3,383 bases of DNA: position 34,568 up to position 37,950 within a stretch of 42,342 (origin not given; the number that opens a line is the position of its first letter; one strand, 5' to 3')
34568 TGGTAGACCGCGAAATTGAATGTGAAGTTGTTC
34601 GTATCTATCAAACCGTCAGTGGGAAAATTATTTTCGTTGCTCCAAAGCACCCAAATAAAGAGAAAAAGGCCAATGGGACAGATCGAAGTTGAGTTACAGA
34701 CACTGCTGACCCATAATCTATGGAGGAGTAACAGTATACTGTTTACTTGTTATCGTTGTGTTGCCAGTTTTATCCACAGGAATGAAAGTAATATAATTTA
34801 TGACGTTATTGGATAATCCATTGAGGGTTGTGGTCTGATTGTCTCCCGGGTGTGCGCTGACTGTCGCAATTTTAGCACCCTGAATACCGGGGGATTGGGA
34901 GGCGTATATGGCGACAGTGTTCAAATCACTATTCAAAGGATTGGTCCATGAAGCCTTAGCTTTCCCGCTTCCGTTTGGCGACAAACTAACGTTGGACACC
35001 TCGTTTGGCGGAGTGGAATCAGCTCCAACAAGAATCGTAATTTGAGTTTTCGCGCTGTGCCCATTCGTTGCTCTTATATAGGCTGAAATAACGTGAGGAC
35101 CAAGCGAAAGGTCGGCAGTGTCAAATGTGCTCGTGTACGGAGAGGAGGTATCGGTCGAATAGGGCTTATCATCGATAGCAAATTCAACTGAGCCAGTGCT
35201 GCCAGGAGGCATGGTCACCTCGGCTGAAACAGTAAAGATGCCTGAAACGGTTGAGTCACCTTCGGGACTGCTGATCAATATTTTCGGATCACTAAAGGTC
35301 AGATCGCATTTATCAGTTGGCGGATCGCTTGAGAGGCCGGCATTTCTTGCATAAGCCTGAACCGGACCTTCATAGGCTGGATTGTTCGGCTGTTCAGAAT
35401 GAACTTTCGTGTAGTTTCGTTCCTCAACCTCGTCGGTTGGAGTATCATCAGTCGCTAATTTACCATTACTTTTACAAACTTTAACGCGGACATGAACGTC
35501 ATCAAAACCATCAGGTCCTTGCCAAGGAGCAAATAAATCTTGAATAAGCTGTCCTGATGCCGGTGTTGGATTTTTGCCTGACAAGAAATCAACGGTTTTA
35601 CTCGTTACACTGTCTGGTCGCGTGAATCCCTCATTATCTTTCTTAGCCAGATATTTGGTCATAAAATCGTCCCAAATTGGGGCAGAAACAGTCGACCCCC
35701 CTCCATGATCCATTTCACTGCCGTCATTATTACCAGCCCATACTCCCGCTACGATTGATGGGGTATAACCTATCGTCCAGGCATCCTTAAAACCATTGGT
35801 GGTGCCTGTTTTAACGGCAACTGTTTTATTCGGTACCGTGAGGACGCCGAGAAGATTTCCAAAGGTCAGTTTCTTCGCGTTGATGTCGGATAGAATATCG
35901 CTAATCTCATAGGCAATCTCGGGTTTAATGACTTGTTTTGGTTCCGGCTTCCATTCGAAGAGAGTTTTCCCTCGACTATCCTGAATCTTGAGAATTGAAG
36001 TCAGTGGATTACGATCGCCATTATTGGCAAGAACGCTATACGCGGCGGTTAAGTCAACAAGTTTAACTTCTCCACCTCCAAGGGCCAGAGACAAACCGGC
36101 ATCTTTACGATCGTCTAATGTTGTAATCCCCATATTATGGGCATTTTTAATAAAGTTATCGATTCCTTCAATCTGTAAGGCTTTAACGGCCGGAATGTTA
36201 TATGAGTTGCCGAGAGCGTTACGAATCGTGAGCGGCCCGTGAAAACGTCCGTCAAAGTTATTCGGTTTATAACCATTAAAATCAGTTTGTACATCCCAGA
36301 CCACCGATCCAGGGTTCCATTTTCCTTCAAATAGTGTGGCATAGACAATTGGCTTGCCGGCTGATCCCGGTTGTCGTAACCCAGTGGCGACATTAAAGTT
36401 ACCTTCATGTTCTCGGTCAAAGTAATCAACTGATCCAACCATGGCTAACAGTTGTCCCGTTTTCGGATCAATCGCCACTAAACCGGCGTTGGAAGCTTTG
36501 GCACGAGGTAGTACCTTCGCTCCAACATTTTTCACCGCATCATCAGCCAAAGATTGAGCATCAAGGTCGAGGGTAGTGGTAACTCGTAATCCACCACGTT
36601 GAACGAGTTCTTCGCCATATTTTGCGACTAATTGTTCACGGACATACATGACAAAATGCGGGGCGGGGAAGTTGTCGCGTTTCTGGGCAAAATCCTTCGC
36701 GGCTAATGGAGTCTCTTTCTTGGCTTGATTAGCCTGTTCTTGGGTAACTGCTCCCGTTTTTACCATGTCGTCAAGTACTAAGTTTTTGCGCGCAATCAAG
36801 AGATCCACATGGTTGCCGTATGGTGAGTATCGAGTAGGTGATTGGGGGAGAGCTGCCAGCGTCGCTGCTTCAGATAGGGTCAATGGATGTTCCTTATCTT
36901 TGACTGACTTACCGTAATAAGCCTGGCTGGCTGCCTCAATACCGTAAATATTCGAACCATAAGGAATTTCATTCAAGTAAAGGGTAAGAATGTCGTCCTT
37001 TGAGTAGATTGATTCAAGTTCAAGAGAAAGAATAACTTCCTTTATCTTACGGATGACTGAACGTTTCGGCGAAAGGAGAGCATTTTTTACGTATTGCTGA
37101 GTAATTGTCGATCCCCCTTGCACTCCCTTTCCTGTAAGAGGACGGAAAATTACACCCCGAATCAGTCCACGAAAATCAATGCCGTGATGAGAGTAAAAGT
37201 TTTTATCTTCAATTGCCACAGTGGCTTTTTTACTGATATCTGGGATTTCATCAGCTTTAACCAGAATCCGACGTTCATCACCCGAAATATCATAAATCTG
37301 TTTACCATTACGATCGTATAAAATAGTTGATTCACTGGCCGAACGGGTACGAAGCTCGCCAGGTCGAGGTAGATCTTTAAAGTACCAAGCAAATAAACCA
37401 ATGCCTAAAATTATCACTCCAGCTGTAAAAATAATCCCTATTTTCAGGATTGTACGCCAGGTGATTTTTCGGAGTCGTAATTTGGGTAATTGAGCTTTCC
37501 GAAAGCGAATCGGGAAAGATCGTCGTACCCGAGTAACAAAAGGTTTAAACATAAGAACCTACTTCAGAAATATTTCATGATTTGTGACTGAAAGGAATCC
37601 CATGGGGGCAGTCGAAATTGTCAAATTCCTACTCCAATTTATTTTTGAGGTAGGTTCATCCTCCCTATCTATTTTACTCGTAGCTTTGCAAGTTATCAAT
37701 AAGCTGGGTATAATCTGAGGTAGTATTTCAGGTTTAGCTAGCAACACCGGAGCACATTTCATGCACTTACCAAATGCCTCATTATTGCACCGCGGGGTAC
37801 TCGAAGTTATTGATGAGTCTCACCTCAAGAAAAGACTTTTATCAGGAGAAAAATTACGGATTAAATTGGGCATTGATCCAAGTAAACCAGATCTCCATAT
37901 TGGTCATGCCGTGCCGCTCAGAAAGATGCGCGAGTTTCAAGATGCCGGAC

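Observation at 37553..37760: Copy B of the conserved small ORF is stop-start coupled to the class A PBP, within a back-to-back promoter region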

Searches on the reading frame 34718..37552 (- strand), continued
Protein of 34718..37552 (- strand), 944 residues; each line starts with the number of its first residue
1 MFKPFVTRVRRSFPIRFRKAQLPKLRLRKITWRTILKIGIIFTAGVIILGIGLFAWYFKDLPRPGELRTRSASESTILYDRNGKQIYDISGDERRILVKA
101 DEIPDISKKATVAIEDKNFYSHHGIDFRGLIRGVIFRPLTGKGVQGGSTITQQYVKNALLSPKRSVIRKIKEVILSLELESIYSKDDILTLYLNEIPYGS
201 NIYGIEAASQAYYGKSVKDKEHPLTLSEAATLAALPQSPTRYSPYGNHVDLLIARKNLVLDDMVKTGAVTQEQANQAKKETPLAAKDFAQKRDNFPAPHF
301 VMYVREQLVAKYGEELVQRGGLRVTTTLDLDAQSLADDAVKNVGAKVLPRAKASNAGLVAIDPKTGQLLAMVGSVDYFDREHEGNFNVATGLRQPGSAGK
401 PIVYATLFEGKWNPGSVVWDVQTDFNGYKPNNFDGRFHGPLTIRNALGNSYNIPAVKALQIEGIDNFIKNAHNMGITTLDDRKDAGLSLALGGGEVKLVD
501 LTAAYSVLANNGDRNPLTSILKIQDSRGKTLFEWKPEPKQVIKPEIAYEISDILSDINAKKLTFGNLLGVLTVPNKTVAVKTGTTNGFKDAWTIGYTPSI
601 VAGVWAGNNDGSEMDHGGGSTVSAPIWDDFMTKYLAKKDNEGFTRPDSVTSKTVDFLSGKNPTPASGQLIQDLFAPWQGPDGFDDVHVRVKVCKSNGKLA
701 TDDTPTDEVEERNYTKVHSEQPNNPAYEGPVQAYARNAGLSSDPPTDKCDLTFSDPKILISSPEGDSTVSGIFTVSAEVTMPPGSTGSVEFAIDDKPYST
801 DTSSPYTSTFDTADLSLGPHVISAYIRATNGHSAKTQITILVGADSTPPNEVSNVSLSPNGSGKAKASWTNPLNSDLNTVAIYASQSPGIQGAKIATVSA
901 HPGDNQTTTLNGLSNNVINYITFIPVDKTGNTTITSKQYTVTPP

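Call 32: find_encoding_contigs(protein=P0001, flank=10000, max_places=6)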
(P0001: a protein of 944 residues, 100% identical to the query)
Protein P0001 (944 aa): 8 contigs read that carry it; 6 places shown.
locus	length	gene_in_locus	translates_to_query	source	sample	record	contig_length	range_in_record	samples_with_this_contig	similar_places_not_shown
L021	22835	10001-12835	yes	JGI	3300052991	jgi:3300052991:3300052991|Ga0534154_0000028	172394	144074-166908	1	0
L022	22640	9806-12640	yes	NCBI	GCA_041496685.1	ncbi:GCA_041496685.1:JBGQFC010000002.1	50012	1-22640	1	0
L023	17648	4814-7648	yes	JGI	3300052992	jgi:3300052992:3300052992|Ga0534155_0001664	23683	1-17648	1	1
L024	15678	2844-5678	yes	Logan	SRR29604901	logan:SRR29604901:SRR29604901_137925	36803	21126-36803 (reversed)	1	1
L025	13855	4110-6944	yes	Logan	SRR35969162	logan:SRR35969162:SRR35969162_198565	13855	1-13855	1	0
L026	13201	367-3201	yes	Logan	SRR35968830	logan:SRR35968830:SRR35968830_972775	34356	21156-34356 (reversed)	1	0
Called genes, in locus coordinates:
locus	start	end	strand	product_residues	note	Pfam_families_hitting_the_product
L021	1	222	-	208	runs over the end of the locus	-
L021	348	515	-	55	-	PF00471:Ribosomal_L33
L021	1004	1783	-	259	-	PF13414:TPR_11 (weak), PF13432:TPR_16, PF14559:TPR_19 (weak), PF23914:TPR_CcmH_CycH (weak), PF13431:TPR_17 (weak), PF00515:TPR_1 (weak), PF13181:TPR_8 (weak), PF13424:TPR_12 (weak), +5 more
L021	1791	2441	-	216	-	PF13177:DNA_pol3_delta2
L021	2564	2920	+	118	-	PF13451:zf_Tbcl, PF23477:zf_Tbcl_2 (weak)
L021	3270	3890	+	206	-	PF02163:Peptidase_M50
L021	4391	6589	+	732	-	-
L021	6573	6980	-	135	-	-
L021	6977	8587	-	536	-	PF03485:Arg_tRNA_synt_N, PF00750:tRNA-synt_1d, PF09334:tRNA-synt_1g (faint), PF05746:DALR_1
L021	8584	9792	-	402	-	PF00579:tRNA-synt_1b, PF22421:SYY_C-terminal (weak), PF01479:S4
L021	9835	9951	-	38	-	-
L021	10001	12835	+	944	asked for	PF00912:Transgly, PF00905:Transpeptidase, PF17957:Big_7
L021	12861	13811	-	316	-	PF01850:PIN (weak)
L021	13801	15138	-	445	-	PF18073:Zn_ribbon_LapB, PF13481:AAA_25, PF03796:DnaB_C (weak), PF06745:ATPase, PF08423:Rad51 (faint), PF23442:DUF7125 (weak), PF13401:AAA_22 (weak)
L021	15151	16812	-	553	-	PF01368:DHH, PF02272:DHHA1, PF17768:RecJ_OB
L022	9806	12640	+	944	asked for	PF00912:Transgly, PF00905:Transpeptidase, PF17957:Big_7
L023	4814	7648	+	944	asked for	PF00912:Transgly, PF00905:Transpeptidase, PF17957:Big_7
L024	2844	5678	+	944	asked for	PF00912:Transgly, PF00905:Transpeptidase, PF17957:Big_7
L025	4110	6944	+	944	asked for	PF00912:Transgly, PF00905:Transpeptidase, PF17957:Big_7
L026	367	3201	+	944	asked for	PF00912:Transgly, PF00905:Transpeptidase, PF17957:Big_7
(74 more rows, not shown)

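Call 62: find_encoding_contigs(protein=P0003, flank=1500, max_places=1)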
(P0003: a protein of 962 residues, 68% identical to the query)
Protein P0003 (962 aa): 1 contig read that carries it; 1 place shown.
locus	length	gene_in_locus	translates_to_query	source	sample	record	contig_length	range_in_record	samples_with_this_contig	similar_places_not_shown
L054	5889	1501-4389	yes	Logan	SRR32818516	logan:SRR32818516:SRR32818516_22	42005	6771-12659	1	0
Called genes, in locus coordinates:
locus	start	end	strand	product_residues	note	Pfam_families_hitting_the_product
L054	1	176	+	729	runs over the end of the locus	-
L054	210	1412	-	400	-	PF00579:tRNA-synt_1b, PF01479:S4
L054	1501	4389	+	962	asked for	PF00912:Transgly, PF17957:Big_7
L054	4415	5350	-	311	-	PF01850:PIN (weak), PF13638:PIN_4 (faint)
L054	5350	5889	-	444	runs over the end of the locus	PF18073:Zn_ribbon_LapB, PF13481:AAA_25, PF03796:DnaB_C, PF06745:ATPase, PF23442:DUF7125 (weak), PF13401:AAA_22 (weak)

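Call 63: find_encoding_contigs(protein=P0004, flank=1500, max_places=1)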
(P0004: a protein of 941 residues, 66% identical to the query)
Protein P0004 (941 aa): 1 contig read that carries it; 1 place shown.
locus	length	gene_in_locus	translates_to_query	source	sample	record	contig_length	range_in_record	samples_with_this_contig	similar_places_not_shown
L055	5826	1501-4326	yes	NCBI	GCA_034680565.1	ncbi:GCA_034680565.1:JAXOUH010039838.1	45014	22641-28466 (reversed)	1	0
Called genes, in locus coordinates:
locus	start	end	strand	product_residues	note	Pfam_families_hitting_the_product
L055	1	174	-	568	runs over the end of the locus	PF03485:Arg_tRNA_synt_N, PF00750:tRNA-synt_1d, PF05746:DALR_1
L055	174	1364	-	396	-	PF00579:tRNA-synt_1b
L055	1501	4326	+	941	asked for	PF00912:Transgly, PF00905:Transpeptidase, PF17957:Big_7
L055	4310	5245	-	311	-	PF01850:PIN (faint)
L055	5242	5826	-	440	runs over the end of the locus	PF18073:Zn_ribbon_LapB, PF00154:RecA_N (weak), PF03796:DnaB_C (weak), PF06745:ATPase, PF13481:AAA_25, PF23442:DUF7125 (weak), PF13401:AAA_22 (weak)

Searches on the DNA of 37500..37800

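Call 9: search_rna_families(source=window, start=37500, end=37800, threshold=evalue, max_evalue=10)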
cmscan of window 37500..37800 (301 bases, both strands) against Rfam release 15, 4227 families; matches with E-value up to 10: 2.
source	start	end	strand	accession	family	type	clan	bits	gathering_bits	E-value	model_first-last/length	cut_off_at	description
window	37643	37719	+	RF00096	U8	Gene; snRNA; snoRNA; CD-box;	-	12.1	41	8.1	1-135/135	no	U8 small nucleolar RNA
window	37553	37659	+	RF04128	MIR8562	Gene; miRNA;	-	11.8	211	8.4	64-179/242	no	MIR8562 microRNA precursor family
